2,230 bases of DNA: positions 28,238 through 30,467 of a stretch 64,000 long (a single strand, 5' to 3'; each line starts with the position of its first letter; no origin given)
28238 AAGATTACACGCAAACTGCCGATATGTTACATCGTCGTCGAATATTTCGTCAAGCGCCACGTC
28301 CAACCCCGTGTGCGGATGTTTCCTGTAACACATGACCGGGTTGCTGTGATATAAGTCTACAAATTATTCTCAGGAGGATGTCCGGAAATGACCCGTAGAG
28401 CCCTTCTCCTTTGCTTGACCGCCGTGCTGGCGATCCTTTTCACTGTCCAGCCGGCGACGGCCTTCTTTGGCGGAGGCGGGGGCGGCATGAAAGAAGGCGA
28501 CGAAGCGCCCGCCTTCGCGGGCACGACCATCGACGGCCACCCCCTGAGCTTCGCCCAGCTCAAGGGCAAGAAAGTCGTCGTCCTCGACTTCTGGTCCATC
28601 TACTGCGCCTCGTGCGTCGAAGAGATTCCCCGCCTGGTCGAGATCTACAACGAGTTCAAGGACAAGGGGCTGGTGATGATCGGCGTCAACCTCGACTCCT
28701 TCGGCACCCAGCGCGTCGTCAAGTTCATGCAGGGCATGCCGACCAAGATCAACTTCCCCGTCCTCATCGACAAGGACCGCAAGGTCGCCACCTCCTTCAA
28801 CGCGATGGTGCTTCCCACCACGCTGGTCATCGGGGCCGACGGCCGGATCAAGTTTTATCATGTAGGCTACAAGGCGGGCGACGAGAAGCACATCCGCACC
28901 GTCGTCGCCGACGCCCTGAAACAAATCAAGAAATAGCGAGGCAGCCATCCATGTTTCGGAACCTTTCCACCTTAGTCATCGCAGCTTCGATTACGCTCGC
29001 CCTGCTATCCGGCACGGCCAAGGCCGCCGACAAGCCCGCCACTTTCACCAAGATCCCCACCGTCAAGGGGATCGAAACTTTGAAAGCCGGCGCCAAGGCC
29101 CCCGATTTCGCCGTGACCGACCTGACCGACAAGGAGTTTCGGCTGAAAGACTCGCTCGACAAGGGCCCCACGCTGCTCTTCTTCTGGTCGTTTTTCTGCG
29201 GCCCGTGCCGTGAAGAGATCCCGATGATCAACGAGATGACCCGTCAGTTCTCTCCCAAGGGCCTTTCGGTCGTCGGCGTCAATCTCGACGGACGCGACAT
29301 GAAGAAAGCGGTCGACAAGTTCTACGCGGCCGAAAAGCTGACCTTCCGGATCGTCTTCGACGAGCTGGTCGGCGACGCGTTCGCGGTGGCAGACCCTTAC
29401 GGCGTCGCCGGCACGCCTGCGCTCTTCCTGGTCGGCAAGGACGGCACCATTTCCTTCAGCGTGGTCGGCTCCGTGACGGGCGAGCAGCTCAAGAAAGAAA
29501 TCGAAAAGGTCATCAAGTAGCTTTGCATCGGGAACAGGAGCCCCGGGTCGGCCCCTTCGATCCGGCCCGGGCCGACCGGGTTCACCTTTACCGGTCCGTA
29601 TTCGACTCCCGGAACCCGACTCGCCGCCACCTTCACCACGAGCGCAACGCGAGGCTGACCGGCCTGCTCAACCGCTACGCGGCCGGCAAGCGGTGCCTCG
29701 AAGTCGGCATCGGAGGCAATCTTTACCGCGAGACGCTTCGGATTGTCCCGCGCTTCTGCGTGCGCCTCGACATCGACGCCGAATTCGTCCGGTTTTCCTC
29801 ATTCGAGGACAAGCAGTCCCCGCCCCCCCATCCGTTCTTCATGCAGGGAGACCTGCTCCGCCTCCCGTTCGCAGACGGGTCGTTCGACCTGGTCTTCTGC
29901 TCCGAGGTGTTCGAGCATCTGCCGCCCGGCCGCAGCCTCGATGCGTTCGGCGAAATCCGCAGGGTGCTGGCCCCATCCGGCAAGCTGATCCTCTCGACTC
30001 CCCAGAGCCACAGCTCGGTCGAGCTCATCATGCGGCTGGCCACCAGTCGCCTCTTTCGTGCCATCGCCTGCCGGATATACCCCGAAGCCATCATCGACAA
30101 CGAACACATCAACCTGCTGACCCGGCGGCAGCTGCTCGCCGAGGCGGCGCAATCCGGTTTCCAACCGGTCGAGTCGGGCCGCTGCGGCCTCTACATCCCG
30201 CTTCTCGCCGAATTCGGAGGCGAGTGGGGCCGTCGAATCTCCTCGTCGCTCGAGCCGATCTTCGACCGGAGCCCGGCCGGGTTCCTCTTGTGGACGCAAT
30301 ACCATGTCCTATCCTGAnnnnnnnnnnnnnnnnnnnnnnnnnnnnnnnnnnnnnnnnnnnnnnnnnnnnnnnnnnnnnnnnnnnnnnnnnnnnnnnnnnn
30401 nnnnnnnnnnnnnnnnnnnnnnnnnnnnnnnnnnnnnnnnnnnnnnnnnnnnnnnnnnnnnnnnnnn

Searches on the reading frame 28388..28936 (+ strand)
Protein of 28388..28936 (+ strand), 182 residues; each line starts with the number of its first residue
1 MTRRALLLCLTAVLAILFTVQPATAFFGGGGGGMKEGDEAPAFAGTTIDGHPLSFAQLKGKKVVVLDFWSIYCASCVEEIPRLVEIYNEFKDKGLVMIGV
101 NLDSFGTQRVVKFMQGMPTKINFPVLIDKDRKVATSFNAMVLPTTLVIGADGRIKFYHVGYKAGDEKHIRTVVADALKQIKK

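Call 33: search_protein_families(library=pfam, proteins=[window:28388-28936:+], max_evalue=0.00001)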
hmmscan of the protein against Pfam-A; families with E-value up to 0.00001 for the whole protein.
window:28388-28936:+ (182 aa): 5 families
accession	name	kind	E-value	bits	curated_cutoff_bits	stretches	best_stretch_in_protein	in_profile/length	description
PF00578.27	AhpC-TSA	-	2.4e-23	82.8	26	1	37-156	2-123/124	AhpC/TSA family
PF08534.16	Redoxin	-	4.3e-20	72.5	26.6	1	35-170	1-145/148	Redoxin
PF13905.12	Thioredoxin_8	-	2.5e-14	53.8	27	1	62-154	2-94/94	Thioredoxin-like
PF00255.25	GSHPx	-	3.5e-07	30.2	27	1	43-110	4-69/108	Glutathione peroxidase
PF00085.26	Thioredoxin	-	4.7e-06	27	23.5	0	60-119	17-75/103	Thioredoxin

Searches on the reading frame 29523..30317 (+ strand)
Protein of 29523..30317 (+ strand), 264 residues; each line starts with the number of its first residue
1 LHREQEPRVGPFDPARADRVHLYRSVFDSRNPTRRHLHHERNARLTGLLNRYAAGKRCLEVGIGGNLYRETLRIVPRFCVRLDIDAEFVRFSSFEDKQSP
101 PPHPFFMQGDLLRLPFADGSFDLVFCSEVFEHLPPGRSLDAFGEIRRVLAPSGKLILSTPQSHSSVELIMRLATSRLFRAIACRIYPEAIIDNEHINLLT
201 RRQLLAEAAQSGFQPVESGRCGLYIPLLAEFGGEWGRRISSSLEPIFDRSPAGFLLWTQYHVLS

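Call 33: search_protein_families(library=pfam, proteins=[window:29523-30317:+], max_evalue=0.00001)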
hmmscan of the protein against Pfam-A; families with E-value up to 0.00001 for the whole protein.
window:29523-30317:+ (264 aa): 5 families
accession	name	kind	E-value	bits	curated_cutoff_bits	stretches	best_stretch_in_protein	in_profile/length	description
PF08241.18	Methyltransf_11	-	6e-17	62.5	21.2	1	59-157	1-95/95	Methyltransferase domain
PF13489.12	Methyltransf_23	-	2.6e-13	50.5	27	1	38-217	2-163/164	Methyltransferase domain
PF13649.12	Methyltransf_25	-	2.4e-12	47.8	27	1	59-153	2-97/97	Methyltransferase domain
PF13847.12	Methyltransf_31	-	2.5e-07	30.9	27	1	80-165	32-117/145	Methyltransferase domain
PF08242.18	Methyltransf_12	-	1.2e-06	29.6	30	1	80-155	24-98/98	Methyltransferase domain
